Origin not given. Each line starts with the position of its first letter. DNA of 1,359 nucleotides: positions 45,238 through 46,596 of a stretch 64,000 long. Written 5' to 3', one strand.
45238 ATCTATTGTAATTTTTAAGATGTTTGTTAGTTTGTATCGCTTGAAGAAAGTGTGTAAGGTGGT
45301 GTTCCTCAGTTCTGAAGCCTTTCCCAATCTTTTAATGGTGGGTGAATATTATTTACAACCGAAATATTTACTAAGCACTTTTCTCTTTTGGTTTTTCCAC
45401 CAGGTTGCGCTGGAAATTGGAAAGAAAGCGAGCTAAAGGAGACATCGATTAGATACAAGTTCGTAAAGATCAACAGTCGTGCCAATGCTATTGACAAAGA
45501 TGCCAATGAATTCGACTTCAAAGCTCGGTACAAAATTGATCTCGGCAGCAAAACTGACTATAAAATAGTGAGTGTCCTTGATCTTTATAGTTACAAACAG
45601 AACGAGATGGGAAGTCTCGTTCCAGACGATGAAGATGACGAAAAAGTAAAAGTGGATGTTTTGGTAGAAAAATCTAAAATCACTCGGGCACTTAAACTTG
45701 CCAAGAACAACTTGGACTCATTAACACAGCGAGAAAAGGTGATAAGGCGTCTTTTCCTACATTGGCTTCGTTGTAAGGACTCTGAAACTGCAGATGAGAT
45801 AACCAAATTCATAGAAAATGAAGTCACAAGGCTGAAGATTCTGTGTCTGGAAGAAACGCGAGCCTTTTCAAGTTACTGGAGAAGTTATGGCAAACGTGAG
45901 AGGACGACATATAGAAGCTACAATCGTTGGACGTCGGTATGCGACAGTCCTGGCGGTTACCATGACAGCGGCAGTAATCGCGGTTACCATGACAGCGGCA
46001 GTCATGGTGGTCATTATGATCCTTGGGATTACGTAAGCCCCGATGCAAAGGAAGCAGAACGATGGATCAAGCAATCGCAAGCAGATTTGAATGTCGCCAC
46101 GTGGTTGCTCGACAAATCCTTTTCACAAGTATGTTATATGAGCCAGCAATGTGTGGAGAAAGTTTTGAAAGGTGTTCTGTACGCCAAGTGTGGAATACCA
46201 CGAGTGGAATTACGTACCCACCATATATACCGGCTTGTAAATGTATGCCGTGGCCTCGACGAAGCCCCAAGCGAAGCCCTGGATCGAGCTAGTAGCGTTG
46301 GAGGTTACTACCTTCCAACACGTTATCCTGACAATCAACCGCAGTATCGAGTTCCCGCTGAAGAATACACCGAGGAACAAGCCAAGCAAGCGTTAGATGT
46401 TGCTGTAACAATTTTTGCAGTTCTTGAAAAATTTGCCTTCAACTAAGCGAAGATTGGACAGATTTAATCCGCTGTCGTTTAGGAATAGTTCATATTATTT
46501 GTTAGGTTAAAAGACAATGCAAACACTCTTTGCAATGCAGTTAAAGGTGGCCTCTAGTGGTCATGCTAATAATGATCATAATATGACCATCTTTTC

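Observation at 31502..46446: Invertebrate sacsin ortholog: three HATPase-like repeats in a giant exon, HEPN retained, J domain degenerate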

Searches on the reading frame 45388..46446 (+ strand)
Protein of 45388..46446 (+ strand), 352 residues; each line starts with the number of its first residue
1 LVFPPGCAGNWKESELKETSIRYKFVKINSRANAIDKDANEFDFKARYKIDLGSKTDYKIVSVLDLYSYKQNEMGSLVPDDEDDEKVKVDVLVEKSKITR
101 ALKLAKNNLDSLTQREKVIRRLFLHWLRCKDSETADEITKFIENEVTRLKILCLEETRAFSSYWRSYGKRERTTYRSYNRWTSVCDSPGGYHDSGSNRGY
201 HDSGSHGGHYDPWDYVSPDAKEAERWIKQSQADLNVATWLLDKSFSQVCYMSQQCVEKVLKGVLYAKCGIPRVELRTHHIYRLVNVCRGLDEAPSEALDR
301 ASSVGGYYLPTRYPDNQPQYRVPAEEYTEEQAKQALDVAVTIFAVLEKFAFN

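Call 5: search_protein_families(library=pfam, proteins=[window:45388-46443:+], max_evalue=0.01)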
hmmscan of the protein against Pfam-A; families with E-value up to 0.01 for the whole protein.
window:45388-46443:+ (352 aa): 1 family
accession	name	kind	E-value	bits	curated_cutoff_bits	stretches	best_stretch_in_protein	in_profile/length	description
PF05168.19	HEPN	-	1.3e-17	64.5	22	1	223-347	1-115/117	HEPN domain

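Call 6: search_solved_structures(query=window:45388-46443:+, max_evalue=1, show_alignments=4)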
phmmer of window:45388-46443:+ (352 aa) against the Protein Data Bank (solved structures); distinct sequences matched with E-value up to 1: 8.
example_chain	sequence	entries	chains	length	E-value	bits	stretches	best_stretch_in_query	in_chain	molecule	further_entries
1wol_A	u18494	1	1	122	2.4e-12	49.6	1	221-343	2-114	122aa long conserved hypothetical protein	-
1ufb_A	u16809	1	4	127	8.8e-11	44.5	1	223-348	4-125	TT1696 protein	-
3o10_A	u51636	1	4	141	3.1e-05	26.3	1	221-349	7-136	Sacsin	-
1o3u_A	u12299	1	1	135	0.00016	23.9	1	233-344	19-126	conserved hypothetical protein TM0613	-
1iur_A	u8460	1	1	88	0.0017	20.5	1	113-153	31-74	KIAA0730 protein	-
6p8j_C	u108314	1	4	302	0.84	11.7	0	34-112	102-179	Nucleotidyltransferase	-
6p8u_A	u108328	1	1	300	0.85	11.7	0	34-112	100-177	Nucleotidyltransferase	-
6p82_A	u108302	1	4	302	0.85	11.7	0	34-112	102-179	Nucleotidyltransferase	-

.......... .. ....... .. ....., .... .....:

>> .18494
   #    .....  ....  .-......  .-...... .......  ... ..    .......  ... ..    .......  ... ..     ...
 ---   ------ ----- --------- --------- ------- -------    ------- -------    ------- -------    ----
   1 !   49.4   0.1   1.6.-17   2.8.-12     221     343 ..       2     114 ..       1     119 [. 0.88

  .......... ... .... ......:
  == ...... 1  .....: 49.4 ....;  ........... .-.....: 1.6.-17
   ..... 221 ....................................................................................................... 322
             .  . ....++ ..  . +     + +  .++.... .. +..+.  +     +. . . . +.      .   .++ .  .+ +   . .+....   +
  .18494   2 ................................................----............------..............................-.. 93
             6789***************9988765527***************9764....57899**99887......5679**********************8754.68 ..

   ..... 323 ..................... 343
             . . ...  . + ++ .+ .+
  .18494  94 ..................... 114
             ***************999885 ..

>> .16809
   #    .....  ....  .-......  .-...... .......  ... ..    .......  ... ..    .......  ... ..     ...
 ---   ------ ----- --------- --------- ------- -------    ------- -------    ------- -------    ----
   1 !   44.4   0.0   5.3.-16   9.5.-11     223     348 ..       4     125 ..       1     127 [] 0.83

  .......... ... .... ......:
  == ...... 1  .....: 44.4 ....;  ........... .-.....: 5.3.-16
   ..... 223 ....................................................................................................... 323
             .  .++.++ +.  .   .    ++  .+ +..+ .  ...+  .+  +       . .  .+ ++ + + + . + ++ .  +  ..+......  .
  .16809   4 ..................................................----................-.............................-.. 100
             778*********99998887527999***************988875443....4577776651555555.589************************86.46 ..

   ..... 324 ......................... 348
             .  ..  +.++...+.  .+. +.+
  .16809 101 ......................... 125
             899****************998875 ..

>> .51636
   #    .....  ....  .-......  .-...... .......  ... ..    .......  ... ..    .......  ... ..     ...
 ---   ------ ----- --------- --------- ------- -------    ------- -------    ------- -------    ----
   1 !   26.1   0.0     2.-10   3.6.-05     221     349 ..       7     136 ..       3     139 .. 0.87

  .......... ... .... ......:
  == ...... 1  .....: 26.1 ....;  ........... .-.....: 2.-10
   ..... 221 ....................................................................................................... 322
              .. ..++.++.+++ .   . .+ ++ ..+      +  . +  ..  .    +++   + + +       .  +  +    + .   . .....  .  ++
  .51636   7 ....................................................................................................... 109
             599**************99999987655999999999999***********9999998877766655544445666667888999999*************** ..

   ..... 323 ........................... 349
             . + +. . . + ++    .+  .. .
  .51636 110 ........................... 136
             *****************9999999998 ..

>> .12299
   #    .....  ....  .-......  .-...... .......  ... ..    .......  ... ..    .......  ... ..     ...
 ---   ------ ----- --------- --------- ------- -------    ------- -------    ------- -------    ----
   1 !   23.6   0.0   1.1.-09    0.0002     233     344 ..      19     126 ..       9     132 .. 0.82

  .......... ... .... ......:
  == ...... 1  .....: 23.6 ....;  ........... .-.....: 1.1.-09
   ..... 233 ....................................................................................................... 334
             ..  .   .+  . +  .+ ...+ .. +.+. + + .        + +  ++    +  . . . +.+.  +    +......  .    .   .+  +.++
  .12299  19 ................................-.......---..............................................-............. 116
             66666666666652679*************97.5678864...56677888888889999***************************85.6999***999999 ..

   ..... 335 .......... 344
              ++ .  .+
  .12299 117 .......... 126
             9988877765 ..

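Call 8: find_homologous_proteins(query=window:45388-46443:+, max_evalue=0.001)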
Query window:45388-46443:+ (352 aa): 41 proteins with E <= 0.001 among 5292 candidates.
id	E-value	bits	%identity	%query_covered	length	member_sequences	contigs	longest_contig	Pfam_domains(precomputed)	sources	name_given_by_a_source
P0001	1.2e-132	460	76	79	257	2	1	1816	PF05168.20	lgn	-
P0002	3.8e-121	422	60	98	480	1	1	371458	PF05168.20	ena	-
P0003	2.3e-120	420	60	98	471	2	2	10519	PF05168.20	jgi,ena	jgi:HEPN domain-containing protein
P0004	4.3e-117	409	58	97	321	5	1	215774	PF05168.20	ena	-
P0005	4.4e-117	409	58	97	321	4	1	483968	PF05168.20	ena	-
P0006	2.3e-116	407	58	99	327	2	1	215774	PF05168.20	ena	-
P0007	7.5e-116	405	56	99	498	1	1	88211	PF05168.20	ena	-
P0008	1.1e-115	404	61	92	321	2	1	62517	PF05168.20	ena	-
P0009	1.5e-115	404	56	100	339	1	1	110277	PF05168.20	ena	-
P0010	1.8e-115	404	58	97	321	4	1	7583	PF05168.20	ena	-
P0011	9.2e-115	401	57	99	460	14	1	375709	PF05168.20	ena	-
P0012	1.2e-114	401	59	98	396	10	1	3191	PF05168.20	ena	-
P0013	4.5e-114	399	54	97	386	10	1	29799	PF05168.20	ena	-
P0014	7.7e-114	398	58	97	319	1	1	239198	PF05168.20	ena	-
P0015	1.2e-113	398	55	99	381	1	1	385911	PF05168.20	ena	-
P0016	6.6e-113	395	57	98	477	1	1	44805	PF05168.20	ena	-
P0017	7.5e-113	395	57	99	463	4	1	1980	PF05168.20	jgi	jgi:HEPN domain-containing protein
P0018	1.2e-112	394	59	94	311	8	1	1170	PF05168.20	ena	-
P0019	1.2e-112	394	56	99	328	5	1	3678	PF05168.20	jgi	jgi:HEPN domain-containing protein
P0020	5.4e-111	389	56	97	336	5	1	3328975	PF05168.20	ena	-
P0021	9.0e-111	388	56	97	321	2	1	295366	PF05168.20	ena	-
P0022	1.0e-110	388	55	98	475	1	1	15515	PF05168.20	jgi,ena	jgi:HEPN domain-containing protein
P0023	2.2e-110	387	56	97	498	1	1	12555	PF05168.20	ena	-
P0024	3.3e-110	386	56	98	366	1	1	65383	PF05168.20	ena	-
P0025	3.9e-110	386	56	98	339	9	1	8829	PF05168.20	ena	-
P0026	2.4e-109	384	55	99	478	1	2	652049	PF05168.20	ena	-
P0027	4.5e-109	383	59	91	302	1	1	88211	PF05168.20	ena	-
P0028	4.6e-105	369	54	98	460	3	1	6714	PF05168.20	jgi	jgi:HEPN domain-containing protein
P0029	2.4e-104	367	56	93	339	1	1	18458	PF05168.20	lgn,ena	-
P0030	2.5e-104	367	55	95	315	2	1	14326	PF05168.20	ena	-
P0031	1.6e-102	361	56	90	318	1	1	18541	PF05168.20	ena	-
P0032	1.2e-101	358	57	90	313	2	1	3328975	PF05168.20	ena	-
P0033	2.1e-100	354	57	91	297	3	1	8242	PF05168.20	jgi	jgi:HEPN domain-containing protein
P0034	4.4e-86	307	56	76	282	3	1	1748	PF05168.20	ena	-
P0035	2.8e-83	298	57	75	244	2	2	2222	PF05168.20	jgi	jgi:HEPN domain-containing protein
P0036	8.1e-82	293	44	98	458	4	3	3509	PF05168.20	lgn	-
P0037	6.9e-73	264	45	97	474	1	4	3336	PF05168.20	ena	-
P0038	3.3e-67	245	43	95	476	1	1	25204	PF05168.20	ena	-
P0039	6.1e-64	234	44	95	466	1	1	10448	PF05168.20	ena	-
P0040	4.6e-61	225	42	97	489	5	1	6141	PF05168.20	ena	-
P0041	2.4e-27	114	57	34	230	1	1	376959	-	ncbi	-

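Call 9: find_encoding_contigs(protein=P0002, flank=10000, max_places=3)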
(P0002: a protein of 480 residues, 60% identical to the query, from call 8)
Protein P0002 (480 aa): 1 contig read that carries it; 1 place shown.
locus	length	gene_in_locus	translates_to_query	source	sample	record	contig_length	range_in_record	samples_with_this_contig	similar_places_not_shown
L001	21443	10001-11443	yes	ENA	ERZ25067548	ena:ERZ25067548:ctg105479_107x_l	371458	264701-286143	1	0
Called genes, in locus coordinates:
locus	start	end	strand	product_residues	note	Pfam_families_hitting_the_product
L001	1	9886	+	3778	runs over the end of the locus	PF25794:SACS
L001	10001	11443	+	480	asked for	PF05168:HEPN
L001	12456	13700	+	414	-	PF00917:MATH, PF22486:MATH_2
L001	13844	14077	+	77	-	-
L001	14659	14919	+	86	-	-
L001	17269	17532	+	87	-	PF10421:OAS1_C (weak)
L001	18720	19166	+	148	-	-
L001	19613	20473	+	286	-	-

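Call 10: find_encoding_contigs(protein=window:45388-46446:+, flank=10000, max_places=3)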
Protein window:45388-46446:+ (352 aa): no gene with exactly this product is on record in the collection.

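Call 11: list_cluster_members(proteins=[P0041, P0001, P0003])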
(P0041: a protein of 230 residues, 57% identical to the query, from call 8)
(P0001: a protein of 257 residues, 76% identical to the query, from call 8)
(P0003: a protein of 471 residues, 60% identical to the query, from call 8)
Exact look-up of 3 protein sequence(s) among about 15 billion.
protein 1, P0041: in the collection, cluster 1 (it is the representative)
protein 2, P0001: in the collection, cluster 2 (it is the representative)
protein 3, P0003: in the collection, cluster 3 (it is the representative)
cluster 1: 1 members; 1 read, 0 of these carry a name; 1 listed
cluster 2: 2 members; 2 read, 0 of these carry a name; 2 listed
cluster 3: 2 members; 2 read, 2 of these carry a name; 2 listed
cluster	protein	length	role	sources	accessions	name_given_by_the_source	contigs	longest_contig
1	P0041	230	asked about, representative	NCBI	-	-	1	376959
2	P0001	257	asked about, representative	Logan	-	-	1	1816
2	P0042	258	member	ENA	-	-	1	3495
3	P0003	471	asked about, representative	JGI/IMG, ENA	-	HEPN domain-containing protein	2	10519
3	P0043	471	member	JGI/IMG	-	HEPN domain-containing protein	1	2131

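Call 29: find_encoding_contigs(protein=P0011, flank=10000, max_places=2)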
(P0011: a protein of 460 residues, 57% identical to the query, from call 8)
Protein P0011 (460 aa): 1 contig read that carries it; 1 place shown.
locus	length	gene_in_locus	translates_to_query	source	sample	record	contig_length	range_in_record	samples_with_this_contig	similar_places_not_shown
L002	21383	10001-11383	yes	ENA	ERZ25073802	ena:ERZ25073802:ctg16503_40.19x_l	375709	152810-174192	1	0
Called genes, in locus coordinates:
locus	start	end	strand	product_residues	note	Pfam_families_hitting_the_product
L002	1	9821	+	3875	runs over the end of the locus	PF25794:SACS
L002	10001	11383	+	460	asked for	PF05168:HEPN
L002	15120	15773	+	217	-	PF00078:RVT_1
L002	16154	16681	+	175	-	PF25794:SACS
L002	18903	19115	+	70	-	-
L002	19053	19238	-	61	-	-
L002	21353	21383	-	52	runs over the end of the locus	-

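Call 30: find_encoding_contigs(protein=P0007, flank=10000, max_places=2)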
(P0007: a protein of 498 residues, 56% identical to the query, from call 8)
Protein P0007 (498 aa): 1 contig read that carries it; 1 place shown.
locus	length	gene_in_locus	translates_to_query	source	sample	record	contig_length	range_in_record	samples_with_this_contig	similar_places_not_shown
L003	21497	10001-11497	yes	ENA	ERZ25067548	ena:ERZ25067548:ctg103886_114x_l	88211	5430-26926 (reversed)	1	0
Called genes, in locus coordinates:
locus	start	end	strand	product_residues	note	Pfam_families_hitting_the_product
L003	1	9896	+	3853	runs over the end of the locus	PF25794:SACS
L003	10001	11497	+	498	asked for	PF05168:HEPN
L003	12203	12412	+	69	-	-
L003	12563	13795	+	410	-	PF00917:MATH, PF22486:MATH_2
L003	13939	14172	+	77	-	-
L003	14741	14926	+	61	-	-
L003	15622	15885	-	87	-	-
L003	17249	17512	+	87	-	PF10421:OAS1_C (weak)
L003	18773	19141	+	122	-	-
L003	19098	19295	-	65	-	-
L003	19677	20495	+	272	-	-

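Call 31: find_encoding_contigs(protein=P0020, flank=10000, max_places=2)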
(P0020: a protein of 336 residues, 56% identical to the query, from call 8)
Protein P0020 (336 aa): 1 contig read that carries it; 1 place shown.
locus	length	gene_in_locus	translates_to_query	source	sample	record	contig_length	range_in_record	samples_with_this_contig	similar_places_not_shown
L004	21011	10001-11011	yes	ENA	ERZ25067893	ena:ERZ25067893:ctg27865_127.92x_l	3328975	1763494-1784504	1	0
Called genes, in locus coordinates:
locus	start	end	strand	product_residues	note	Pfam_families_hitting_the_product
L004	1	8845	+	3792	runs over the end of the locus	PF25794:SACS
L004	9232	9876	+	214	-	-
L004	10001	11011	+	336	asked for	PF05168:HEPN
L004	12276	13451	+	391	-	PF00917:MATH, PF22486:MATH_2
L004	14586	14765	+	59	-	-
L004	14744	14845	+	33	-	-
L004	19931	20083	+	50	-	-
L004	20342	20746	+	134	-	PF25794:SACS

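Call 43: find_encoding_contigs(protein=P0041, flank=10000, max_places=2)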
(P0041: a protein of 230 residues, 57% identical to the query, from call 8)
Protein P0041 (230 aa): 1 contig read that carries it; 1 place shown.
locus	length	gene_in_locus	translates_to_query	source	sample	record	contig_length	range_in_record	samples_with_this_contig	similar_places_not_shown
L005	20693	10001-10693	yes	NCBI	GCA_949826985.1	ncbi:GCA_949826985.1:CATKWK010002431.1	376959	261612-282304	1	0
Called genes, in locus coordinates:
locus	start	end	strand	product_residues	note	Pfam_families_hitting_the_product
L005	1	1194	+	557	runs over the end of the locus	-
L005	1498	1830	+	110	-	-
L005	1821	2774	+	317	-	PF25794:SACS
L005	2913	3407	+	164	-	-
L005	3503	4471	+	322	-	-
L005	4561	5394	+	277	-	PF25794:SACS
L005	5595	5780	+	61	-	PF25794:SACS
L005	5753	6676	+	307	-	-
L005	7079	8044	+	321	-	-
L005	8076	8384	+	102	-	-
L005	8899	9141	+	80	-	-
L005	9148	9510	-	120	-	-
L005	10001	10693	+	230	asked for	-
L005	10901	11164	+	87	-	PF05168:HEPN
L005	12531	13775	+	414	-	PF00917:MATH, PF22486:MATH_2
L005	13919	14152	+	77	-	-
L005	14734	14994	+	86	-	-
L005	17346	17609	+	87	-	PF10421:OAS1_C (weak)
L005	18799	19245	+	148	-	-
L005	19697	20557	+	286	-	-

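Call 52: predict_structure(alignment_id=A1)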
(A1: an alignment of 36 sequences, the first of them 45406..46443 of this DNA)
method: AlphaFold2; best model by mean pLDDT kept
length: 346 residues; sequences in the alignment: 36
mean_pLDDT: 78.5   pTM: 0.70
mean pLDDT of the five models: 78.5, 76.7, 76.7, 74.6, 72.0
residues with pLDDT >= 90: 136; 70-90: 116; 50-70: 39; < 50: 55
segments of 3 or more residues with pLDDT < 50: 1-14, 67-69, 75-80, 182-202, 305-311
pLDDT, mean of each block of 10 residues (from residue 1): 36 55 85 83 76 85 53 49 85 94 91 88 82 95 93 86 76 71 46 40 61 92 98 95 94 96 87 88 91 89 53 53 94 98 94
secondary structure, 60 per line:
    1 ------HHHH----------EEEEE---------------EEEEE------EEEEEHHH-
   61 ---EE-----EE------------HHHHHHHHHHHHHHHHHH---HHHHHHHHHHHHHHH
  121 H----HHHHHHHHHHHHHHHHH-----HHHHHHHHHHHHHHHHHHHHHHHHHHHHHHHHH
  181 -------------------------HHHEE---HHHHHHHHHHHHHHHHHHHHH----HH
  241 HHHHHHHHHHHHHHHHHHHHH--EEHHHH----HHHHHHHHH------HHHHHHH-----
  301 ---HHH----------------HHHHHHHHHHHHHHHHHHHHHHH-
elements in order: H7-10 E21-25 E41-45 E52-56 H85-102 H106-121 H126-142 H148-180 H214-234 H239-261 H266-269 H274-282 H289-295 H323-345
